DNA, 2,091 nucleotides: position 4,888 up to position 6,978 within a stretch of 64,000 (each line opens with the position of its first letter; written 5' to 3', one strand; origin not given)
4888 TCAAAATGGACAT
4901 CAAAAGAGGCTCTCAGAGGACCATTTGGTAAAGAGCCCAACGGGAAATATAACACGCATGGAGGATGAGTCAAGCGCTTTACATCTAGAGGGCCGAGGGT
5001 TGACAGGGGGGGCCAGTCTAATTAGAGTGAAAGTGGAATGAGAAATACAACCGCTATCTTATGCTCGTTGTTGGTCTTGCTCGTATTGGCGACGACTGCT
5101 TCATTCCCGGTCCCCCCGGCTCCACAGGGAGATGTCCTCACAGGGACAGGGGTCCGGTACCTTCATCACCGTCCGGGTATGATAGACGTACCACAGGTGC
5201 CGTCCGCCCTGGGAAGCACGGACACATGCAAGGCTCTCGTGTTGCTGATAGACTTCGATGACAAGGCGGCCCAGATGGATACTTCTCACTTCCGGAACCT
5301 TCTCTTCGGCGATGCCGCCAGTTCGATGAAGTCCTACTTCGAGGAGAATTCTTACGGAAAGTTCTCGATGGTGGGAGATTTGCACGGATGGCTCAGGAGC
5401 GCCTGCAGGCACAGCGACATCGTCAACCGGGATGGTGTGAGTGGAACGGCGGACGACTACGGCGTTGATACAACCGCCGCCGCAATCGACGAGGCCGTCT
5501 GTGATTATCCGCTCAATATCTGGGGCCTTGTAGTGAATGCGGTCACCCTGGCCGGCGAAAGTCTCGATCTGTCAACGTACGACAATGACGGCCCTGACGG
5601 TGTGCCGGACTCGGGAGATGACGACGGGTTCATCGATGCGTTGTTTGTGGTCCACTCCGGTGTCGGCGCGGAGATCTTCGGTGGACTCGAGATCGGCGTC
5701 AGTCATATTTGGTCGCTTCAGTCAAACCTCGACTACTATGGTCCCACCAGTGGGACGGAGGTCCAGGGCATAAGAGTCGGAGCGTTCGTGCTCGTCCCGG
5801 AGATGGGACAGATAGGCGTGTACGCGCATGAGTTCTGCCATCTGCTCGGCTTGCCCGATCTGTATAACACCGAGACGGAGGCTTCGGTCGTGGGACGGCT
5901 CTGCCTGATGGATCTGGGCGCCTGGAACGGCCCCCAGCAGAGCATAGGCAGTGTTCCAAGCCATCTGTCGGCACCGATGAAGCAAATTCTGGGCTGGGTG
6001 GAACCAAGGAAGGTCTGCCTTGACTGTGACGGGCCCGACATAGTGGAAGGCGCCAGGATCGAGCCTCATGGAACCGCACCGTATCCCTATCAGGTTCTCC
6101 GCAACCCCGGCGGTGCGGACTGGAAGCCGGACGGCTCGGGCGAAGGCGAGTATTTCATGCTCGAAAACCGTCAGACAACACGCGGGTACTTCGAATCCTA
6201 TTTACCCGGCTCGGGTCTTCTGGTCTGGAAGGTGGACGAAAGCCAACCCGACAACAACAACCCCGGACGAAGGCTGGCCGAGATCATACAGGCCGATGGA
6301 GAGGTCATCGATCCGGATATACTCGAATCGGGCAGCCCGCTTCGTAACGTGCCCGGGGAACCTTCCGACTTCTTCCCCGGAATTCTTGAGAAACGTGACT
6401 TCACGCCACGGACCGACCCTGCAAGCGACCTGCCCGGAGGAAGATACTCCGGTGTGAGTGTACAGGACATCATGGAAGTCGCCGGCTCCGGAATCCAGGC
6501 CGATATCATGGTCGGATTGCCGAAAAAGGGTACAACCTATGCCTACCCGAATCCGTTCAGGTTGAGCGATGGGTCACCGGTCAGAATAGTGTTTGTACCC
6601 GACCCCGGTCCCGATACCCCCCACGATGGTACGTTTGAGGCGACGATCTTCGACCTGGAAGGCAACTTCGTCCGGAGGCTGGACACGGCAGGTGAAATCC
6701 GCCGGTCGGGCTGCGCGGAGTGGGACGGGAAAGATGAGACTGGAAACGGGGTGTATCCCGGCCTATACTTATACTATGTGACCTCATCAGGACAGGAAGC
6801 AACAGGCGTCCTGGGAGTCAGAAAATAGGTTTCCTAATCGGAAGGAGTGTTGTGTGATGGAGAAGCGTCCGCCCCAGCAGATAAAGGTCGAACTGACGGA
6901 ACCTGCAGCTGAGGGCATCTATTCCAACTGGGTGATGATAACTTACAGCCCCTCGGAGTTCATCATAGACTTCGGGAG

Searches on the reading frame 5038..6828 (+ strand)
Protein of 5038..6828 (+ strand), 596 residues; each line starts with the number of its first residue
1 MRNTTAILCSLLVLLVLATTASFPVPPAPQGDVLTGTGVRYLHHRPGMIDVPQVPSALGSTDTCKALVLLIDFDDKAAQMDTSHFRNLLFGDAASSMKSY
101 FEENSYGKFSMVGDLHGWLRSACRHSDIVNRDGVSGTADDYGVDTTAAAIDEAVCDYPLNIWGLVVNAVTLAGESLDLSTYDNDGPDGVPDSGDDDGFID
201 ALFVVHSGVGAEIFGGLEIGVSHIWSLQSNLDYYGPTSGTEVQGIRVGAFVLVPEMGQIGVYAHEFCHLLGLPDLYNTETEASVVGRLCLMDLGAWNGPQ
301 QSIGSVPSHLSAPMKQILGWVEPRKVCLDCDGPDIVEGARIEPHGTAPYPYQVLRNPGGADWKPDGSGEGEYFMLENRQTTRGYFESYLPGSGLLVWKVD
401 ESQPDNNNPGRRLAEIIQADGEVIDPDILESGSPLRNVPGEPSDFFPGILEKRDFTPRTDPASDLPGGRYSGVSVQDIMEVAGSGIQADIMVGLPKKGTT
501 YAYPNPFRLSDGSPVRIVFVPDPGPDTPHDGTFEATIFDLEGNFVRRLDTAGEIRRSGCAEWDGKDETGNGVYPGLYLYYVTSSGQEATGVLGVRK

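Call 80: search_protein_families(library=pfam, proteins=[window:5038-6828:+], max_evalue=0.0001)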
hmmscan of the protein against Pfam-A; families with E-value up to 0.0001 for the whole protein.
window:5038-6828:+ (596 aa): 1 family
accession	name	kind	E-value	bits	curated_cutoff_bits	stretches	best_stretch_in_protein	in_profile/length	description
PF05547.17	Peptidase_M6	-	7.8e-30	104.6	22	1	58-317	7-284/294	Immune inhibitor A peptidase M6, catalytic domain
